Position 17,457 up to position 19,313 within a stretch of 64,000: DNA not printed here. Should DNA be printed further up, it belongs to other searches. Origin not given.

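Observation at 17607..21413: Three-gene operon: class-B (cobalamin) radical SAM enzyme + GT-C (ArnT/PMT-like) glycosyltransferase + ICMT/PEMT-family membrane methyltransferase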

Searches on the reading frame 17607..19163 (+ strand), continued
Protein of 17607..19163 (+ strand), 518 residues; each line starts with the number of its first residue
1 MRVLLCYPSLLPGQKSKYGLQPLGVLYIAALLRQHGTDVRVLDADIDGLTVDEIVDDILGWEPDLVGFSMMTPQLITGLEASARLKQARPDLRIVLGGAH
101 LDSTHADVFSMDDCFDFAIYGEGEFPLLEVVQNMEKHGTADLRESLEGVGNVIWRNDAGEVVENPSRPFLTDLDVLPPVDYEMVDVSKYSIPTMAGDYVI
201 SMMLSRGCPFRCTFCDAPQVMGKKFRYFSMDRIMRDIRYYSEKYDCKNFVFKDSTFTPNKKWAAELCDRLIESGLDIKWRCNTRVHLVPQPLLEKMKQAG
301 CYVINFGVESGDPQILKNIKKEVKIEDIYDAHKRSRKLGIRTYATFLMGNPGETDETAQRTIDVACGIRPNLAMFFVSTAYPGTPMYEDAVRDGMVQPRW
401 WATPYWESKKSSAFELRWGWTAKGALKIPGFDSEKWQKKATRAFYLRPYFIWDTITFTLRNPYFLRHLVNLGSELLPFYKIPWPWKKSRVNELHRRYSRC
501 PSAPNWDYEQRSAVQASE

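Call 18: find_encoding_contigs(protein=P0011, flank=10000, max_places=3)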
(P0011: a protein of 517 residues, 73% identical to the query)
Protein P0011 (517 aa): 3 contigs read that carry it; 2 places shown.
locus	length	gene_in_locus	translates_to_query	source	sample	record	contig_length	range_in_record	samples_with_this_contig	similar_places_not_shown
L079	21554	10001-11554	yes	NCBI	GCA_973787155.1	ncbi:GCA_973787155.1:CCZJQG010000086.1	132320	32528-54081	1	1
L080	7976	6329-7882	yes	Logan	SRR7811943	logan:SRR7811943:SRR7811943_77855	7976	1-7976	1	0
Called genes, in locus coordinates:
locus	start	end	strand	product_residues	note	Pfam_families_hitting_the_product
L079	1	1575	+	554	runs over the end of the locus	PF13231:PMT_2 (weak)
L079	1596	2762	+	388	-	PF01041:DegT_DnrJ_EryC1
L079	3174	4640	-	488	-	PF01663:Phosphodiest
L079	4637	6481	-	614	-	PF01663:Phosphodiest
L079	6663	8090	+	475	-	PF00070:Pyr_redox (faint), PF01266:DAO, PF01593:Amino_oxidase, PF03486:HI0933_like (faint), PF07992:Pyr_redox_2 (faint), PF12831:FAD_oxidored (faint), PF13450:NAD_binding_8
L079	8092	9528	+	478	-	PF01943:Polysacc_synt, PF13440:Polysacc_synt_3 (weak)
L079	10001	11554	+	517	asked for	PF02310:B12-binding, PF04055:Radical_SAM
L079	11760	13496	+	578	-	PF13231:PMT_2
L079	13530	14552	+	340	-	PF00535:Glycos_transf_2, PF13641:Glyco_tranf_2_3 (weak)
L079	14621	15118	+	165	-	PF04140:ICMT, PF04191:PEMT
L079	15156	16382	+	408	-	PF13353:Fer4_12 (faint), PF04055:Radical_SAM, PF13186:SPASM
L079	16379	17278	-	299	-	PF12697:Abhydrolase_6, PF00561:Abhydrolase_1, PF12146:Hydrolase_4 (weak)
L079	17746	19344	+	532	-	-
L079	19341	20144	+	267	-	PF00535:Glycos_transf_2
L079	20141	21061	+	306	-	PF01073:3Beta_HSD, PF01370:Epimerase, PF02719:Polysacc_synt_2 (weak), PF04321:RmlD_sub_bind, PF05368:NmrA (weak), PF07993:NAD_binding_4 (faint), PF16363:GDP_Man_Dehyd, PF13460:NAD_binding_10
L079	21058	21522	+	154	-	-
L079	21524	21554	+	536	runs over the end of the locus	PF05199:GMC_oxred_C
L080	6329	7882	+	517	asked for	PF02310:B12-binding, PF04055:Radical_SAM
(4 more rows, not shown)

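Call 20: search_solved_structures(query=window:17607-19163:+, max_evalue=0.001)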
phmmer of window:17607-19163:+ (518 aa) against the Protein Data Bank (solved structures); distinct sequences matched with E-value up to 0.001: 6.
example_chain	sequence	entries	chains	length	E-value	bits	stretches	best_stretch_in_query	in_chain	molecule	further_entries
6fd2_B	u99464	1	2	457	3.8e-31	111.2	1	167-397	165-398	Putative apramycin biosynthetic oxidoreductase 4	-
9ccb_A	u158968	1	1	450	2.1e-16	62.5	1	116-388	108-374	Radical SAM core domain-containing protein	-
7kdx_A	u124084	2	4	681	2e-09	39.5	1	51-357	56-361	Methyltransferase TokK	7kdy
6xi1_AAA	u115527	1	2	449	6.3e-06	28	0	120-190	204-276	Flagellin hook IN motif family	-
6wte_A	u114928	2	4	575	8.4e-06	27.6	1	201-387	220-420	B12-binding domain-containing protein | Tryptophan-C2-methyltransferase containing B12-binding domain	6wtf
5ul2_A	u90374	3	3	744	0.00014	23.5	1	34-348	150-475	OxsB protein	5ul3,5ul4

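Call 25: find_related_loci(query=A1, collection=metagenome_contigs, flank=10000)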
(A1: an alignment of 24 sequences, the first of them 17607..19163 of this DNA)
Query A1 (518 aa) in metagenome_contigs; peptide patterns used: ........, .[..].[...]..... (x = any residue, [..] = any of these).
161 stretches matched a pattern; 120 encode a relative of the query (tblastn E <= 1e-3); the best 80 are kept; 80 distinct loci.
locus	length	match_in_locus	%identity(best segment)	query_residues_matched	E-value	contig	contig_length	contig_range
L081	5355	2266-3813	82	1-516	0e+0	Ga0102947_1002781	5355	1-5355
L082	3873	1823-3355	73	1-511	0e+0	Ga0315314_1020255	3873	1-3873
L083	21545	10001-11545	72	1-515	0e+0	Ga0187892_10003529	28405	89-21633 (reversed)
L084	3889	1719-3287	70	1-517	0e+0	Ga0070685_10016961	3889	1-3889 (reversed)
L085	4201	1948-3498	72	1-511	0e+0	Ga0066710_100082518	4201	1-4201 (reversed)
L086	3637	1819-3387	69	1-517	0e+0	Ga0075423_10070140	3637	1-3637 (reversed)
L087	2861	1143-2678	72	1-509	0e+0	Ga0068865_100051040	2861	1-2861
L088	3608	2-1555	70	7-518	0e+0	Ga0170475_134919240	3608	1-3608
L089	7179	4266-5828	69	1-518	0e+0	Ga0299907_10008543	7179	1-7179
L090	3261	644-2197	64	1-514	0e+0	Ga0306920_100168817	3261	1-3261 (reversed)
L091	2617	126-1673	64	1-514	0e+0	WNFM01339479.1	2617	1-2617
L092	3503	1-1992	65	1-511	0e+0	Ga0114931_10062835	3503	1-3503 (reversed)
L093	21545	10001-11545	61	1-518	0e+0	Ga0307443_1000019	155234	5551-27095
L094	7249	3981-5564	63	1-518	0e+0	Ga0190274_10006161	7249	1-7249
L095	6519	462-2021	62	1-518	0e+0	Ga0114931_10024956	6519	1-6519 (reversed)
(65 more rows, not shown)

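Call 27: search_protein_families(library=ncbifam, proteins=[L004:13338-14270:+, L004:14267-15253:+, L004:15314-16870:+, L004:16976-18412:+, L004:18514-20541:+, L004:9169-9915:+, L079:6663-8090:+, L079:15156-16382:+, L079:17746-19344:+, L079:4637-6481:-], max_evalue=0.00001)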
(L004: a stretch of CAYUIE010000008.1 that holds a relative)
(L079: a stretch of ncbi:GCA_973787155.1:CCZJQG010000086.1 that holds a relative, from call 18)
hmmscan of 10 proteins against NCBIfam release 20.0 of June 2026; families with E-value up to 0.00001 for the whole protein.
L004:13338-14270:+ (310 aa): 21 families
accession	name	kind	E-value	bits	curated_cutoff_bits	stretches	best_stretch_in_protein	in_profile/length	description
NF041391.1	DPhHxTase_Halo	equivalog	1.6e-27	95.9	375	1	33-231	3-196/213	dolichyl-phosphate hexose transferase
NF007986.1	PRK10714.1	equivalog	1.2e-25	90.2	529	1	25-292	6-273/316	undecaprenyl-phosphate 4-deoxy-4-formamido-L-arabinose transferase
TIGR04182.1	glyco_TIGR04182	equivalog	1.3e-25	90.4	325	1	26-269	1-244/293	S-layer glycoprotein N-glycosyltransferase AglJ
NF047588.1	GlcsyltransPgfSStrep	equivalog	1.8e-20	73.4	500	1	26-200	2-180/308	glycosyltransferase PgfS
TIGR03937.1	PgaC_IcaA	equivalog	5.8e-20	71.6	422.3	1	13-142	33-162/407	poly-beta-1,6-N-acetyl-D-glucosamine synthase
NF058614.1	PPMAGASynPpgS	equivalog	1.3e-18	67.3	370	1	26-226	1-205/226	polyprenyl-phospho-N-acetylgalactosaminyl synthase PpgS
NF007482.0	PRK10073.1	equivalog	2.1e-16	59.8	423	1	26-142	7-123/334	glycosyltransferase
TIGR04283.1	glyco_like_mftF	equivalog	6.1e-16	58.7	182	1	27-128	1-97/221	TIGR04283 family arsenosugar biosynthesis glycosyltransferase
NF010496.0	PRK13915.1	equivalog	2.8e-14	52.9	262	1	26-119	32-132/307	glucosyl-3-phosphoglycerate synthase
NF041875.1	EPS_EpsD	equivalog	7.5e-14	51.8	370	1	27-121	1-97/325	exopolysaccharide biosynthesis glycosyltransferase EpsD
NF047683.1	TeichurnBiosyTuaG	equivalog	1.3e-11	44.6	400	1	26-124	7-107/252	teichuronic acid biosynthesis protein TuaG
TIGR03965.1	mycofact_glyco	equivalog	1.6e-11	43.7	280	1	24-114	73-165/467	mycofactocin biosynthesis glycosyltransferase MftF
NF038302.1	EPS_HpsE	equivalog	1e-10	41.1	300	1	25-164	1-144/307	hormogonium polysaccharide biosynthesis glycosyltransferase HpsE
TIGR04242.1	nodulat_NodC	equivalog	7.4e-10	38.3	550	1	15-132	40-160/395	chitooligosaccharide synthase NodC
TIGR03111.1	glyc2_xrt_Gpos1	hypoth_equivalog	1.2e-09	37.4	363.95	1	25-133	49-161/439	TIGR03111 family XrtG-associated glycosyltransferase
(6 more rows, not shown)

L004:14267-15253:+ (328 aa): 1 family
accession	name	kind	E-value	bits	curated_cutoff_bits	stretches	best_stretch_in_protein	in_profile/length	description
TIGR00374.1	TIGR00374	subfamily_domain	2.1e-20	73.4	43.2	1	25-317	7-318/323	flippase-like domain-containing protein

L004:15314-16870:+ (518 aa): 1 family
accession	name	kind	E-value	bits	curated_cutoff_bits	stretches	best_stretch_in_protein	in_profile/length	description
NF047440.1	LA3751_2_3_fam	subfamily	2.9e-13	49.5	200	1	170-446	110-379/460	LA_3751/LA_3752 family putative glycosyltransferase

L004:16976-18412:+ (478 aa): 16 families
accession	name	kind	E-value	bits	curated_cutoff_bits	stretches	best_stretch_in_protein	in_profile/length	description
NF005547.0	PRK07208.1-3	equivalog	8.2e-75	252.3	380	1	3-465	3-451/465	hypothetical protein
NF005548.0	PRK07208.1-4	equivalog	4.4e-74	249.8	389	1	3-459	2-457/488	hypothetical protein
NF005545.0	PRK07208.1-1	equivalog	4.8e-55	186.9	451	1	3-447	6-456/504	hypothetical protein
NF005546.0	PRK07208.1-2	equivalog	8.3e-51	173.1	418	2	81-461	111-510/527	hypothetical protein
NF005549.0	PRK07208.1-5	equivalog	2.7e-29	102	587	2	131-453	162-512/534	hypothetical protein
NF005560.0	PRK07233.1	equivalog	8.3e-23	80.9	252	2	209-408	193-386/435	hypothetical protein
TIGR03467.1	HpnE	equivalog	1.1e-14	54.6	283.05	1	7-61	1-56/430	hydroxysqualene dehydroxylase HpnE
TIGR00031.1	UDP-GALP_mutase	equivalog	9.1e-11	41.3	303.75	0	7-174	4-170/378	UDP-galactopyranose mutase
TIGR00562.1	proto_IX_ox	equivalog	2.4e-10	39.6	97.85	1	4-312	2-321/470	protoporphyrinogen oxidase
TIGR02734.1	crtI_fam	subfamily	4.7e-10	38.8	238.1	1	7-60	1-53/504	phytoene desaturase family protein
NF058655.1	CrtID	equivalog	9.3e-09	34.6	640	0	7-57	1-50/478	bifunctional phytoene desaturase/3,4-desaturase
NF053546.1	violacein_VioA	equivalog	1.4e-08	34.4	600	0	207-283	172-246/411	flavin-dependent violacein biosynthesis tryptophan-2 monooxygenase VioA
NF008841.0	PRK11883.1-1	equivalog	2.7e-08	33.2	517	1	5-58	4-59/453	protoporphyrinogen oxidase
TIGR02733.1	desat_CrtD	equivalog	3.5e-07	29.3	549.7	0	5-58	2-54/492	C-3',4' desaturase CrtD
NF042421.1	hydcarot_desat_CrtD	equivalog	9.5e-07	27.6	500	0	203-274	213-278/487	1-hydroxycarotenoid 3,4-desaturase CrtD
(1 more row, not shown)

L004:18514-20541:+ (675 aa): 10 families
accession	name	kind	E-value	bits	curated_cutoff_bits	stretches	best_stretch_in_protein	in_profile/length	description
NF010322.0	PRK13759.1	equivalog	4.8e-42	144.1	481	2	379-635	186-440/486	arylsulfatase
NF045661.1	HdlasePehA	equivalog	6.4e-35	120.7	900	2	427-568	258-398/506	phosphoric/sulfuric ester hydrolase PehA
TIGR03417.1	chol_sulfatase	equivalog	2e-32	112.7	433.45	2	389-637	180-425/500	choline-sulfatase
NF052527.1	Mn_arylsulf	exception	7.6e-21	74.6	850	1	382-634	187-434/479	manganese-dependent arylsulfatase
NF038075.1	fam_STM4013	hypoth_equivalog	7.4e-13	48.6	250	1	217-285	6-72/261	STM4013/SEN3800 family hydrolase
NF007933.0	PRK10649.1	subfamily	6e-09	35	404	0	214-276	233-297/577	phosphoethanolamine transferase CptA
NF008593.0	PRK11560.1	equivalog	1.2e-07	30.4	493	0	213-249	242-278/563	kdo(2)-lipid A phosphoethanolamine 7''-transferase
NF012179.0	CptA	domain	1.5e-07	30.6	900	0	213-276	220-285/556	phosphoethanolamine transferase CptA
NF007160.0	PRK09598.1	equivalog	1.5e-07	30.1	561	0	449-499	401-449/523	phosphoethanolamine--lipid A transferase EptA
NF028537.1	P_eth_NH2_trans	domain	3.8e-07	29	500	0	448-499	407-458/527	phosphoethanolamine--lipid A transferase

L004:9169-9915:+ (248 aa): 7 families
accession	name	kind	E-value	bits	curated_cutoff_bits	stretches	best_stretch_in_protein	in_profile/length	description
TIGR03938.2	deacetyl_PgaB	equivalog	4.3e-22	78.1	321.9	1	7-137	5-144/621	poly-beta-1,6-N-acetyl-D-glucosamine N-deacetylase PgaB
TIGR03933.1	PIA_icaB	equivalog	6.8e-16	58.5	248.35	1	26-215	39-229/245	intercellular adhesin biosynthesis polysaccharide N-deacetylase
NF011177.0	PRK14582.1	equivalog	1.7e-15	56.3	923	1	8-137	52-187/671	poly-beta-1,6-N-acetyl-D-glucosamine N-deacetylase PgaB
NF011176.0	PRK14581.1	equivalog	6.6e-14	51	1091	1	7-138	51-188/673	poly-beta-1,6-N-acetyl-D-glucosamine N-deacetylase PgaB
TIGR02764.1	spore_ybaN_pdaB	equivalog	9.6e-10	38.5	237.4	1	119-191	49-121/191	polysaccharide deacetylase family sporulation protein PdaB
TIGR04243.1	nodulat_NodB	equivalog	6.9e-09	35.5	240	1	121-186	47-113/197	chitooligosaccharide deacetylase NodB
NF050820.1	PolSacchBiosHfsH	equivalog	9e-08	32.1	400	1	113-213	78-178/249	oligosaccharide deacetylase HfsH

L079:6663-8090:+ (475 aa): 17 families
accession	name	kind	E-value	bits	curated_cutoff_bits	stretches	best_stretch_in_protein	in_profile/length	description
NF005547.0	PRK07208.1-3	equivalog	2.1e-74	250.9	380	1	5-454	6-445/465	hypothetical protein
NF005548.0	PRK07208.1-4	equivalog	5.3e-71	239.7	389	1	3-457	3-457/488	hypothetical protein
NF005545.0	PRK07208.1-1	equivalog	1.1e-50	172.5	451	1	4-451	8-462/504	hypothetical protein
NF005546.0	PRK07208.1-2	equivalog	2.8e-44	151.6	418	2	80-453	111-505/527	hypothetical protein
NF005549.0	PRK07208.1-5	equivalog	7.4e-27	94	587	1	144-452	173-513/534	hypothetical protein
NF005560.0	PRK07233.1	equivalog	1.2e-23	83.7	252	2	207-407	192-387/435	hypothetical protein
TIGR02734.1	crtI_fam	subfamily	3.2e-13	49.2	238.1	1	6-82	1-73/504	phytoene desaturase family protein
TIGR03467.1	HpnE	equivalog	3.9e-13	49.5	283.05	1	6-308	1-296/430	hydroxysqualene dehydroxylase HpnE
NF058655.1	CrtID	equivalog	5.6e-10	38.7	640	0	6-56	1-50/478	bifunctional phytoene desaturase/3,4-desaturase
TIGR02733.1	desat_CrtD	equivalog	3.6e-09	35.8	549.7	0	5-57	3-54/492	C-3',4' desaturase CrtD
NF045637.1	carotdesatCrtDProt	equivalog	4.7e-09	35.3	580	0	6-57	1-51/485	1-hydroxycarotenoid 3,4-desaturase CrtD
TIGR00562.1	proto_IX_ox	equivalog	5.3e-09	35.2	97.85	1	3-179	2-181/470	protoporphyrinogen oxidase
TIGR00031.1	UDP-GALP_mutase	equivalog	6.1e-07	28.7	303.75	0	6-174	4-171/378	UDP-galactopyranose mutase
NF053556.1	prodigi_MAP_PigB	equivalog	1.1e-06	27.4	850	0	6-44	157-192/659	prodigiosin MAP biosynthesis oxidoreductase PigB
TIGR02730.1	carot_isom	equivalog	4.5e-06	25.8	586.9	0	6-60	3-56/493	carotenoid isomerase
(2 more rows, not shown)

L079:15156-16382:+ (408 aa): 42 families (the best 25 are shown)
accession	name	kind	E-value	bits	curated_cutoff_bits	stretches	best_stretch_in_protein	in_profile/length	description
TIGR04051.1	rSAM_NirJ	equivalog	1.7e-18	66.7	515.45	1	29-197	4-163/354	heme d1 biosynthesis radical SAM protein NirJ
TIGR04054.1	rSAM_NirJ1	equivalog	2.6e-18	65.8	650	1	25-190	34-193/387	putative heme d1 biosynthesis radical SAM protein NirJ1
TIGR04250.1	SCM_rSAM_ScmE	equivalog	2.1e-17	63.1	400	1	33-321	9-304/358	SynChlorMet cassette radical SAM/SPASM protein ScmE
TIGR04303.1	GeoRSP_rSAM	equivalog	1.3e-16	61.1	400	1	31-328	9-295/325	GeoRSP system radical SAM/SPASM protein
TIGR03961.1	rSAM_PTO1314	hypoth_equivalog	2.3e-16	60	306.05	1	36-194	32-175/332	PTO1314 family radical SAM protein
NF033640.1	N_Twi_rSAM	subfamily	2.4e-16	59.8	170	1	24-217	108-311/398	twitch domain-containing radical SAM protein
TIGR04546.1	rSAM_ahbC_deAc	equivalog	6e-16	58.2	650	1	27-194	39-197/390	12,18-didecarboxysiroheme deacetylase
TIGR04053.2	TIGR04053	equivalog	9.5e-16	58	395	1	27-199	7-175/366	TIGR04053 family radical SAM/SPASM domain-containing protein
TIGR03962.1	mycofact_rSAM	equivalog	2.3e-15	56.6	265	1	24-327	9-301/339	mycofactocin radical SAM maturase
NF050035.1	rSAM_WgK_link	exception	2.6e-15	56.3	650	1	29-190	11-164/367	radical SAM/SPASM peptide maturase WgkB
TIGR04055.1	rSAM_NirJ2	equivalog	3.2e-15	56.5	500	1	36-323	9-288/326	putative heme d1 biosynthesis radical SAM protein NirJ2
TIGR04347.1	pseudo_SAM_Halo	equivalog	3.5e-15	56.2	525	1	27-200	38-202/390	TIGR04347 family pseudo-SAM/SPASM protein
TIGR04082.1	rSAM_for_selen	equivalog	1.2e-14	54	350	1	32-323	204-483/516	thio(seleno)oxazole modification radical SAM maturase SbtM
TIGR04133.1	rSAM_w_lipo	hypoth_equivalog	3.8e-14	52.4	425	1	37-329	34-319/350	TIGR04133 family radical SAM/SPASM protein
TIGR04545.1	rSAM_ahbD_hemeb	equivalog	6.6e-14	52.1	500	1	35-217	8-182/339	heme b synthase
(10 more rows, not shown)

L079:17746-19344:+ (532 aa): 0 families

L079:4637-6481:- (614 aa): 1 family
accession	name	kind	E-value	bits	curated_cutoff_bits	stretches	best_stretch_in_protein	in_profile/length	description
TIGR02335.1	hydr_PhnA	equivalog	1.2e-07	31.2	407.55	1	5-71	13-79/408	phosphonoacetate hydrolase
